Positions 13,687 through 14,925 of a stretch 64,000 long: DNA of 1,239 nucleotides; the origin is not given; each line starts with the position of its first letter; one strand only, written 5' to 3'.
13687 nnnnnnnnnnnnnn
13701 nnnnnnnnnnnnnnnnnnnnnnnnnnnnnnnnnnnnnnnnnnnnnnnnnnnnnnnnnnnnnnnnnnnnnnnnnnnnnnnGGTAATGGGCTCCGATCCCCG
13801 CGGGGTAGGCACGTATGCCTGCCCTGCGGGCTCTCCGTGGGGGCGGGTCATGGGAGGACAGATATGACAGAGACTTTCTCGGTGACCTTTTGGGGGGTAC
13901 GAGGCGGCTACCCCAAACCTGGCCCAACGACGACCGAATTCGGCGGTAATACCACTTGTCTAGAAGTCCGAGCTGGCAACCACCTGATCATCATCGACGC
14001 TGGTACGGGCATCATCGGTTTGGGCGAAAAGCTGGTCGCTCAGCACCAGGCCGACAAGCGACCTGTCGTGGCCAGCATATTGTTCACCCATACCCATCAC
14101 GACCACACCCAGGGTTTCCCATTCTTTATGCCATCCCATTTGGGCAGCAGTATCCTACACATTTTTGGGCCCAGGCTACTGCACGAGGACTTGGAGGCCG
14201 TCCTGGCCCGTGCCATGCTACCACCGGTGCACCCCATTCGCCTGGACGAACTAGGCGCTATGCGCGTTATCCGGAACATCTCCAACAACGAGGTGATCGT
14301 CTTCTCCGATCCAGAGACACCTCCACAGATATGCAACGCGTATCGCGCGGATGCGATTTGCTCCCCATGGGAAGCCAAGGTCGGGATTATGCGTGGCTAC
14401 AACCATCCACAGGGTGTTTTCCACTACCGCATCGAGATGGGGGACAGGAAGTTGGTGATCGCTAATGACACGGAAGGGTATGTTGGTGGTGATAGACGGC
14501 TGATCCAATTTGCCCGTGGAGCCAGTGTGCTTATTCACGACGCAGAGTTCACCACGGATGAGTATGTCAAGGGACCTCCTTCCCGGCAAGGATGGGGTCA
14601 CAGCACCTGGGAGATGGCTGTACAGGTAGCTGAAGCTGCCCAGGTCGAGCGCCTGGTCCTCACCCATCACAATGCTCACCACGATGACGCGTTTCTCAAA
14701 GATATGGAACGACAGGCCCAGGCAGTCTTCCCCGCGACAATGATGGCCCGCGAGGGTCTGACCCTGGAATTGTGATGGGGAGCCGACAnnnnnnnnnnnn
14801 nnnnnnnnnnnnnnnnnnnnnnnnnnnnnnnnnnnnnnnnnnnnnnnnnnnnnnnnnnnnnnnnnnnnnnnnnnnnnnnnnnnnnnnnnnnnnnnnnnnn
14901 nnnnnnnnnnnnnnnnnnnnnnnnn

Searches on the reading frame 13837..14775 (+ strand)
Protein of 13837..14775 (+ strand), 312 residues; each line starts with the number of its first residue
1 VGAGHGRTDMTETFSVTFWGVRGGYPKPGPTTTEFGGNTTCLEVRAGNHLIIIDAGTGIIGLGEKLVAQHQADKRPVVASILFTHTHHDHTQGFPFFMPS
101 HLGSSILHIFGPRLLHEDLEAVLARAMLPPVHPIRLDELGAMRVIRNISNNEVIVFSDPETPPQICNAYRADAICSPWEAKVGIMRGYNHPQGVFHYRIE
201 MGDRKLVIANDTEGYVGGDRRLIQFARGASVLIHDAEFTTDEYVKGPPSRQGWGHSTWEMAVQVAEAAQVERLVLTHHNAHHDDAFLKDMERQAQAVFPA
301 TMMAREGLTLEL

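Call 3: search_protein_families(library=pfam, proteins=[window:13837-14775:+], max_evalue=0.01)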
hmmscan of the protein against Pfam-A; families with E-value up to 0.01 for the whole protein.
window:13837-14775:+ (312 aa): 2 families
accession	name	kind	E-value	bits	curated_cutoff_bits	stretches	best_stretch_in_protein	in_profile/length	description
PF12706.13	Lactamase_B_2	-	1.5e-16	61.1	27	1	51-278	3-200/200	Beta-lactamase superfamily domain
PF00753.33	Lactamase_B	-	8.3e-06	26.3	22.7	1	37-97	4-63/196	Metallo-beta-lactamase superfamily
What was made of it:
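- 13864..14775 (+): RNase Z-like metallo-beta-lactamase-fold phosphodiesterase (303 aa, THTHHDH motif), 13 bp upstream of the cyclase. Pfam Lactamase_B_2 (call 3).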

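Call 4: search_protein_families(library=ncbifam, proteins=[window:13837-14775:+], max_evalue=0.01)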
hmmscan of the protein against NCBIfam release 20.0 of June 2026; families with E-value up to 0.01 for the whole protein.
window:13837-14775:+ (312 aa): 13 families
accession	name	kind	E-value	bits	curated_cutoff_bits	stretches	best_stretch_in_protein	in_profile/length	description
NF000801.0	PRK00055.1-3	equivalog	2.8e-21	75.9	252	2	220-312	217-303/307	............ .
TIGR02651.1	RNase_Z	equivalog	9e-21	74.2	292.95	1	38-311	17-301/302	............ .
NF000800.0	PRK00055.1-1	equivalog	2.3e-14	53.1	398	2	221-306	218-299/305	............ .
TIGR02649.1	true_RNase_BN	exception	2.1e-10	40.1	563.7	1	223-305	219-297/304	ribonuclease BN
NF002558.0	PRK02126.1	subfamily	1e-08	34.6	315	2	77-123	47-94/345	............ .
NF041851.1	cyc_nuc_deg_phdiest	equivalog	5.6e-08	32.5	400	1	188-284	139-227/253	cyclic nucleotide-degrading phosphodiesterase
TIGR03307.1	PhnP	equivalog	1.3e-06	28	272.25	0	40-112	38-99/249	phosphonate metabolism protein PhnP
NF000804.0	PRK00055.2-1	equivalog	1.1e-05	24.7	402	1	221-306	214-293/306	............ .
NF000806.0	PRK00055.2-4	equivalog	2e-05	24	363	0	38-92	21-68/280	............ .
NF000805.0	PRK00055.2-3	equivalog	2.3e-05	23.8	416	1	224-307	217-294/307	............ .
NF047979.1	lactonase_AidB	equivalog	7.9e-05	22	360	0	40-93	52-109/271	AidB family quorum-quenching N-acyl homoserine lactonase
TIGR03413.1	GSH_gloB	equivalog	0.00059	19.3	200.8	1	49-95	21-61/248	hydroxyacylglutathione hydrolase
NF038231.1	MBL_Geo_Pelo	equivalog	0.0068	16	360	0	46-94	41-82/250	GPMC system MBL fold metallohydrolase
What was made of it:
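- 13864..14775 (+): Weak match to the NCBIfam cyclic-nucleotide phosphodiesterase model (call 4).
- On Atypical class II cAMP phosphodiesterase (for the hydrolase at 13864-14775): RNase Z models score 74-76 bits, also below their cut-offs (call 4).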

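Call 18: search_solved_structures(query=window:13837-14775:+, max_evalue=0.01, show_alignments=1)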
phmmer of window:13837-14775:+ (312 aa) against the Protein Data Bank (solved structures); distinct sequences matched with E-value up to 0.01: 4.
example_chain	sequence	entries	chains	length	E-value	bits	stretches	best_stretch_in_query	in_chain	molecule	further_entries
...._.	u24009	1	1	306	7.9e-14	54.9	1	70-306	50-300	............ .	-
1y44_A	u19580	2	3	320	1.6e-12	50.6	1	70-308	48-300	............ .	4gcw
2fk6_A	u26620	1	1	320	3.8e-11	46.1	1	70-308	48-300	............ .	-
3zwf_A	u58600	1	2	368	4.4e-06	29.4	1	202-285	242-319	ZINC PHOSPHODIESTERASE ELAC PROTEIN 1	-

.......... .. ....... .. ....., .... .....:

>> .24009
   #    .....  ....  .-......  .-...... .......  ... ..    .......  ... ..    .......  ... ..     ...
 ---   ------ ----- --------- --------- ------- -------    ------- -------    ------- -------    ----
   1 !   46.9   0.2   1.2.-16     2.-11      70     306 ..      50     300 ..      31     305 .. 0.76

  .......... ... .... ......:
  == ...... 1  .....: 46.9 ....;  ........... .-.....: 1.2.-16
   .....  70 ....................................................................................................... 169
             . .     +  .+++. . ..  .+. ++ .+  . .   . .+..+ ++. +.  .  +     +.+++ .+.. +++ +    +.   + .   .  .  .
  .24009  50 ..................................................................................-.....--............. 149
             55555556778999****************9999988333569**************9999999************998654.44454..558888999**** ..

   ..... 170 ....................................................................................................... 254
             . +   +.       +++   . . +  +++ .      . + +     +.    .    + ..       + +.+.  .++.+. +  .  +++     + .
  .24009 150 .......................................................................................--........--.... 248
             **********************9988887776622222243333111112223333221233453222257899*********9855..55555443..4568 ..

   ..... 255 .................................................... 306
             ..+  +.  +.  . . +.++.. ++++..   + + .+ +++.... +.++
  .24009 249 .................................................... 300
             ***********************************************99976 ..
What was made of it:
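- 13864..14775 (+): Closest solved structure is RNase Z (call 18).
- On Atypical class II cAMP phosphodiesterase (for the hydrolase at 13864-14775): The motif is not discriminating, because E. coli RNase Z has SHLHGDH (call 18).
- E. coli RNase Z carries the same motif (call 18).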

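Call 54: find_homologous_proteins(query=window:13864-14775:+, max_evalue=0.00001)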
Query window:13864-14775:+ (303 aa): 2879 proteins with E <= 0.00001 among 4897 candidates; the best 120 are listed.
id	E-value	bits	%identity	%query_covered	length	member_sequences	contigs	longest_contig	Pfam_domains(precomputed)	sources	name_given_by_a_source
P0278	4.4e-190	649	91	100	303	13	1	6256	PF12706.14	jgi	jgi:phosphoribosyl 1,2-cyclic phosphodiesterase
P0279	2.5e-171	587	80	100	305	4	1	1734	PF12706.14,PF00753.34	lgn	-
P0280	1.2e-163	562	77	99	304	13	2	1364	PF12706.14,PF00753.34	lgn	-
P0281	2.9e-163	561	76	99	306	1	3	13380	PF12706.14,PF00753.34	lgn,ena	-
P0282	4.8e-162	557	76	99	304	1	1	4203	PF12706.14,PF00753.34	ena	-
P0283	6.6e-161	553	76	99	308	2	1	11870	PF12706.14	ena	-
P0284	9.1e-161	552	77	100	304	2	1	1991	PF12706.14,PF00753.34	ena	-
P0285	1.2e-160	552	76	99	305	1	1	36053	PF12706.14,PF00753.34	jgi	jgi:phosphoribosyl 1,2-cyclic phosphodiesterase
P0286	4.6e-160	550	75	99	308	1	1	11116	PF12706.14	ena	-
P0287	1.1e-159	549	76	99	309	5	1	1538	PF12706.14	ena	-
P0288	1.7e-159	548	74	100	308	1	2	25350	PF12706.14,PF00753.34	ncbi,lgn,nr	ncbi:MAG: MBL fold metallo-hydrolase [Chloroflexota bacterium]|nr:MBL fold metallo-hydrolase [Chloro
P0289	1.7e-159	548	74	99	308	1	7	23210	PF12706.14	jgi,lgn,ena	-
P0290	4.9e-159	547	75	99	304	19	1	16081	PF12706.14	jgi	jgi:phosphoribosyl 1,2-cyclic phosphodiesterase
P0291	5.3e-159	547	77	99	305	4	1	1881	PF12706.14,PF00753.34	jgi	jgi:phosphoribosyl 1,2-cyclic phosphodiesterase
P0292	9.1e-159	546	76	99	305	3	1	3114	PF12706.14,PF00753.34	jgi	jgi:phosphoribosyl 1,2-cyclic phosphodiesterase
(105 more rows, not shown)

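Call 56: find_related_loci(query=A6, collection=metagenome_contigs, flank=5000)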
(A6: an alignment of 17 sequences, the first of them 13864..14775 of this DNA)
Query A6 (303 aa) in metagenome_contigs; peptide patterns used: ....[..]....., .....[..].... (x = any residue, [..] = any of these).
600 stretches matched a pattern (row limit reached: there are more); 573 encode a relative of the query (tblastn E <= 1e-3); the best 80 are kept; 80 distinct loci.
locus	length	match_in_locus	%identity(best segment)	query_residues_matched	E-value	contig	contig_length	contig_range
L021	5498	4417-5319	77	3-303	8e-169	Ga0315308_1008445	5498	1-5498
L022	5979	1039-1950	76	1-303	5e-163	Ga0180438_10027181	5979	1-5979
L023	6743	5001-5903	74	3-303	1e-158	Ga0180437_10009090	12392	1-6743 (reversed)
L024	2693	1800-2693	71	3-300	2e-163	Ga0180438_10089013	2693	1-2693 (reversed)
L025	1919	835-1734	72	3-303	5e-165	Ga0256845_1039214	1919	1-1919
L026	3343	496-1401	75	3-303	9e-159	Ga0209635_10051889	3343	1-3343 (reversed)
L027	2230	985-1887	70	3-303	4e-160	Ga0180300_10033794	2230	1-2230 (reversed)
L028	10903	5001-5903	69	3-303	1e-149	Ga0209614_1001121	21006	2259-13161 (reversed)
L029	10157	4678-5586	67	1-303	2e-131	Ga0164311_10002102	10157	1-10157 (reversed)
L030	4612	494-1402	62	2-303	1e-128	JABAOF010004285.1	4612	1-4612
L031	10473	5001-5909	60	2-303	9e-127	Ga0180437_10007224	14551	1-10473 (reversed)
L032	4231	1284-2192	55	1-303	7e-120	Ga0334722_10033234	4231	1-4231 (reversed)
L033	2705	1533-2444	57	1-303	2e-123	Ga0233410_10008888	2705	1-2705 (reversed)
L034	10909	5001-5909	56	1-303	1e-117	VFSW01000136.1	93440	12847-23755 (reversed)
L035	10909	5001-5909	56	1-303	4e-117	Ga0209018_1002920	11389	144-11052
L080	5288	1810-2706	49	2-303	3e-89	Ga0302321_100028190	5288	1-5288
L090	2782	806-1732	47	1-303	8e-87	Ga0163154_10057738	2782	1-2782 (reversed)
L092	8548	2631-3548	45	1-302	1e-84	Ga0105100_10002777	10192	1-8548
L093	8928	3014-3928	45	2-303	9e-85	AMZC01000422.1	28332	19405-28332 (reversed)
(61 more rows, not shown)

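Call 88: search_protein_families(library=ncbifam, proteins=[L092:2631-3548:+, L093:3014-3928:+, L080:1810-2706:+, L090:806-1732:+, L029:4678-5586:+], max_evalue=0.00001)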
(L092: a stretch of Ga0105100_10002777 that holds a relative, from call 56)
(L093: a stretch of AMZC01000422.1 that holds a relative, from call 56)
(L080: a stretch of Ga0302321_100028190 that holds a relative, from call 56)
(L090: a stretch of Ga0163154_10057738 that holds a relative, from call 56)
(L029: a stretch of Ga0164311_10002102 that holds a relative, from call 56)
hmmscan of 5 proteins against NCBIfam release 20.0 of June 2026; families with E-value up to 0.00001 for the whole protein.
L092:2631-3548:+ (306 aa): 9 families
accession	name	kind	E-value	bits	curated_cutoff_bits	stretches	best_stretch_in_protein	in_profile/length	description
TIGR02651.1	RNase_Z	equivalog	3.8e-23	82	292.95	1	194-305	200-300/302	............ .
NF000801.0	PRK00055.1-3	equivalog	8.7e-23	80.8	252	1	194-305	203-301/307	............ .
NF002558.0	PRK02126.1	subfamily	6.9e-14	51.6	315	1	194-298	241-337/345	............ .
NF041851.1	cyc_nuc_deg_phdiest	equivalog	4.4e-13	49.2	400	1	160-294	120-239/253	cyclic nucleotide-degrading phosphodiesterase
NF041257.1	GntH_guanitoxin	equivalog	2.8e-10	39.6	333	1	30-292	31-282/374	guanitoxin biosynthesis MBL fold metallo-hydrolase GntH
NF000800.0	PRK00055.1-1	equivalog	1.1e-09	37.7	398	0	215-299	220-297/305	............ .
NF000806.0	PRK00055.2-4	equivalog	1.2e-07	31.3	363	1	35-294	25-262/280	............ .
TIGR02649.1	true_RNase_BN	exception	2.5e-07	30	563.7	0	216-299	220-296/304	ribonuclease BN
NF000805.0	PRK00055.2-3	equivalog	1.5e-06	27.7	416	1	214-301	215-293/307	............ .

L093:3014-3928:+ (305 aa): 5 families
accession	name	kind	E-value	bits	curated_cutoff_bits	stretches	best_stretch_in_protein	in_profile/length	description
TIGR02651.1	RNase_Z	equivalog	5.2e-16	58.6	292.95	1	195-303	203-300/302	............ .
NF000801.0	PRK00055.1-3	equivalog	1.8e-15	56.8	252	1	194-304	205-302/307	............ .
NF002558.0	PRK02126.1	subfamily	7.8e-10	38.3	315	0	195-296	244-337/345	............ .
NF000800.0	PRK00055.1-1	equivalog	4.4e-07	29.2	398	0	215-299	222-299/305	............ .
NF041257.1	GntH_guanitoxin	equivalog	4.4e-07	29.1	333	0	168-244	162-233/374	guanitoxin biosynthesis MBL fold metallo-hydrolase GntH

L080:1810-2706:+ (299 aa): 8 families
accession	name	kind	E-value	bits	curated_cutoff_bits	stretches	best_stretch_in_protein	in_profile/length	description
TIGR02651.1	RNase_Z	equivalog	5.5e-24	84.7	292.95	2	186-297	199-300/302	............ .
NF000801.0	PRK00055.1-3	equivalog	2.2e-23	82.8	252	2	187-298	203-302/307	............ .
NF002558.0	PRK02126.1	subfamily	6.3e-13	48.4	315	1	187-287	241-334/345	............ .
NF041257.1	GntH_guanitoxin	equivalog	9.9e-10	37.8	333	0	177-278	176-276/374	guanitoxin biosynthesis MBL fold metallo-hydrolase GntH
NF041851.1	cyc_nuc_deg_phdiest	equivalog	1.1e-09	38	400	1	39-276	30-232/253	cyclic nucleotide-degrading phosphodiesterase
NF000800.0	PRK00055.1-1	equivalog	4.7e-08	32.4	398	0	187-287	203-293/305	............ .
NF000806.0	PRK00055.2-4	equivalog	2e-06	27.3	363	0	32-283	23-259/280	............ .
NF000805.0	PRK00055.2-3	equivalog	3.7e-06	26.4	416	0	206-286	214-286/307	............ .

L090:806-1732:+ (309 aa): 8 families
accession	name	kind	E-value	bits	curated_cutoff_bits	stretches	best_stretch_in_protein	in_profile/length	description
NF000801.0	PRK00055.1-3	equivalog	1.6e-20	73.4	252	1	194-307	201-301/307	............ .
TIGR02651.1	RNase_Z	equivalog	2e-20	73.1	292.95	1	194-307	198-300/302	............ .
NF002558.0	PRK02126.1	subfamily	3.4e-13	49.3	315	1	196-299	241-336/345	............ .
NF041257.1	GntH_guanitoxin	equivalog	5.4e-10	38.7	333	1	166-289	156-281/374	guanitoxin biosynthesis MBL fold metallo-hydrolase GntH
NF041851.1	cyc_nuc_deg_phdiest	equivalog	8.7e-08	31.8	400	0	172-287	130-234/253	cyclic nucleotide-degrading phosphodiesterase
NF000805.0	PRK00055.2-3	equivalog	4.2e-07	29.5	416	1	196-299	199-289/307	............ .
NF000800.0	PRK00055.1-1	equivalog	1.2e-06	27.7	398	0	197-302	204-298/305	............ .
NF000806.0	PRK00055.2-4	equivalog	1.5e-06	27.7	363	0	168-295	138-261/280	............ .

L029:4678-5586:+ (303 aa): 6 families
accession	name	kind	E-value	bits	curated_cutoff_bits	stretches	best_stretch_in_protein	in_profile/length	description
TIGR02651.1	RNase_Z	equivalog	2.2e-20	72.9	292.95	2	195-302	202-301/302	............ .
NF000801.0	PRK00055.1-3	equivalog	3.4e-20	72.3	252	2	211-302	217-302/307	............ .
NF000800.0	PRK00055.1-1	equivalog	2e-10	40.1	398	1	194-297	204-299/305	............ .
NF002558.0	PRK02126.1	subfamily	2.8e-10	39.7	315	0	194-294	242-337/345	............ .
NF041851.1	cyc_nuc_deg_phdiest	equivalog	1.5e-07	31.1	400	0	159-274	120-226/253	cyclic nucleotide-degrading phosphodiesterase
TIGR02649.1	true_RNase_BN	exception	5.8e-06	25.5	563.7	0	210-297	215-298/304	ribonuclease BN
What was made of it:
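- There are weak matches to NCBIfam NF041851 (calls 4, 88).
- Tried and rejected: Hydrolase as a member of the Rv1339-type phosphodiesterases or of RNase Z. It falls below both curated cut-offs (calls 4, 88).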
